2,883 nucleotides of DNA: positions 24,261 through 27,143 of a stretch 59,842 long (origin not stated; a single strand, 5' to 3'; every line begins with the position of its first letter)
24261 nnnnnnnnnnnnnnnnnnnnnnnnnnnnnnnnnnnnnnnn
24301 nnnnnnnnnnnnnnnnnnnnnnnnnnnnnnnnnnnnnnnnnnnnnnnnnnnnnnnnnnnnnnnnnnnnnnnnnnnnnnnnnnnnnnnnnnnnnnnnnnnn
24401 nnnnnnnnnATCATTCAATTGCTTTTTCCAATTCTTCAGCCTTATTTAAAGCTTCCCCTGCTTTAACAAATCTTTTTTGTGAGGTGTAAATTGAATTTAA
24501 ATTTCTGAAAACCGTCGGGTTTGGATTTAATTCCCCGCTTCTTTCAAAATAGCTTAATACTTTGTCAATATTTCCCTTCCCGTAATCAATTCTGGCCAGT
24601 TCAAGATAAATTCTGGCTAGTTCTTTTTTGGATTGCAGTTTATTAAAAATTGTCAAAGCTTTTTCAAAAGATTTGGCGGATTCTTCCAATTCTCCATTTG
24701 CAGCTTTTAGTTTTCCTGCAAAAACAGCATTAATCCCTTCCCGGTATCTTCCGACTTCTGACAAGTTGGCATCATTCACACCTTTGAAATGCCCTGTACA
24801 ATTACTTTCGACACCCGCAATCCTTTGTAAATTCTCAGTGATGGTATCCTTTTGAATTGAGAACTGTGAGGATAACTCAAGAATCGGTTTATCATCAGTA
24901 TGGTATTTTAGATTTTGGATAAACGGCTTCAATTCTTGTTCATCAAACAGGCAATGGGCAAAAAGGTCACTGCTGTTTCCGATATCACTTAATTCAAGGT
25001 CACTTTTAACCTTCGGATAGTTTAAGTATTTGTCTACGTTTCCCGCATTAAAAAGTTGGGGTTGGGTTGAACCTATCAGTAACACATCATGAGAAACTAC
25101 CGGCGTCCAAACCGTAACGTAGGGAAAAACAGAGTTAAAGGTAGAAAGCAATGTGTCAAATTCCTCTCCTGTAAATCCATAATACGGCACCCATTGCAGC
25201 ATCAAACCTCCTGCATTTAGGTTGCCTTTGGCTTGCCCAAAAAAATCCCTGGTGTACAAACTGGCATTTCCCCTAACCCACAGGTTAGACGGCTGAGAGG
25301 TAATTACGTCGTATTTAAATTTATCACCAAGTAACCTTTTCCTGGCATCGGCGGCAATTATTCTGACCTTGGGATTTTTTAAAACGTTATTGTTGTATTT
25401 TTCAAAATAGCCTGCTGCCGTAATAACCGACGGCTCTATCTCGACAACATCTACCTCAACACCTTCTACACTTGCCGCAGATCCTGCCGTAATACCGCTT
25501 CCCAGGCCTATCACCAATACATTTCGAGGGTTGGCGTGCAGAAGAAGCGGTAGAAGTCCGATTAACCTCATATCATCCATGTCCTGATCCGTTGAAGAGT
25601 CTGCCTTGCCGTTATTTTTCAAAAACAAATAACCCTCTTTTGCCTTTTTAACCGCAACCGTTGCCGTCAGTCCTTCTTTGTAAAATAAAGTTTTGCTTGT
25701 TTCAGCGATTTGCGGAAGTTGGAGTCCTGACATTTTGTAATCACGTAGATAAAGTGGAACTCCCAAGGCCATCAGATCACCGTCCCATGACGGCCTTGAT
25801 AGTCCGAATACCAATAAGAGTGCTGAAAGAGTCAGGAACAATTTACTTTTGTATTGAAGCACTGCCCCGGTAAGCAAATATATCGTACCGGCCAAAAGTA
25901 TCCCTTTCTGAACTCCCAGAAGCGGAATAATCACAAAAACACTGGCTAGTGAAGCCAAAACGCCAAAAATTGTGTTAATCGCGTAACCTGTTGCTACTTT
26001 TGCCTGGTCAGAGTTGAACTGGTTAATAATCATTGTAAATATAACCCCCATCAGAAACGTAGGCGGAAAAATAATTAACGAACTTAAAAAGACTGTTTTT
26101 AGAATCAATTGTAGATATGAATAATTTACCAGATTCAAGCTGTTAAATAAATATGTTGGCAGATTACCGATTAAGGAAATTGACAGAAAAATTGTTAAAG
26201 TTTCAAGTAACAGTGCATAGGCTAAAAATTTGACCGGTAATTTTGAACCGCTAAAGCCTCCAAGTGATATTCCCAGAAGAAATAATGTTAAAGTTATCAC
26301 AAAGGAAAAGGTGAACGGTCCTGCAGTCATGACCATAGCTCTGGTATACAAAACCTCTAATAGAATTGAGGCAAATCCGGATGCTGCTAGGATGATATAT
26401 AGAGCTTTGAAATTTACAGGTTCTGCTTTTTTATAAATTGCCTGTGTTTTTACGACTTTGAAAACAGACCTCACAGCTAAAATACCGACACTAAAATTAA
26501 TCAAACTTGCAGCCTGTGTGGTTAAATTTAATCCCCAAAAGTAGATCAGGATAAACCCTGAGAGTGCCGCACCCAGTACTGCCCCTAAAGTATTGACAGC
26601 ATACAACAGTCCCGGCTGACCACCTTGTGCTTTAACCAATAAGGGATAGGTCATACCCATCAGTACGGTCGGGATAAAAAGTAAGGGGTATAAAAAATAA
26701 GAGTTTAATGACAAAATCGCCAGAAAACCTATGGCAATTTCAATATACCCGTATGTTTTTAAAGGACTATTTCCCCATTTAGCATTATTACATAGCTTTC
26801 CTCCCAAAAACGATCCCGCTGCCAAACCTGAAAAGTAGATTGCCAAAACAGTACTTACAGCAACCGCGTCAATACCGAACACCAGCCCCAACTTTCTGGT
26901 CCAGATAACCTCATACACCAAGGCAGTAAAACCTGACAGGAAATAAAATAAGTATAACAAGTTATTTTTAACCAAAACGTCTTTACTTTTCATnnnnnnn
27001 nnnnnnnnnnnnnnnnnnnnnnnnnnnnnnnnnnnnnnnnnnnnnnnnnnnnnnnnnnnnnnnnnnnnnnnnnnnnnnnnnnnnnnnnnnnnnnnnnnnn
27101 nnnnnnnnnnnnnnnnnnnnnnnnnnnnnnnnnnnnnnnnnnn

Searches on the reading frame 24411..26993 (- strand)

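Call 35: search_protein_families(library=pfam, proteins=[window:24411-26993:-], max_evalue=0.001)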
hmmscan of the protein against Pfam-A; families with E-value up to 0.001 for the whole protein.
window:24411-26993:- (860 aa): 4 families
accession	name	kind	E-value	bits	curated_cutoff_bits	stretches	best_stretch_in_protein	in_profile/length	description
PF01564.23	Spermine_synth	-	6e-10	39.4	22.9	1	477-633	7-166/186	Spermine/spermidine synthase domain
PF07719.23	TPR_2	-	2.2e-06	27.8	27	0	793-825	1-33/34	Tetratricopeptide repeat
PF13424.12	TPR_12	-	6.9e-06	26.6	30.1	1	760-819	10-71/77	Tetratricopeptide repeat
PF13181.12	TPR_8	-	0.00037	20.9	25.7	0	760-782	8-30/34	Tetratricopeptide repeat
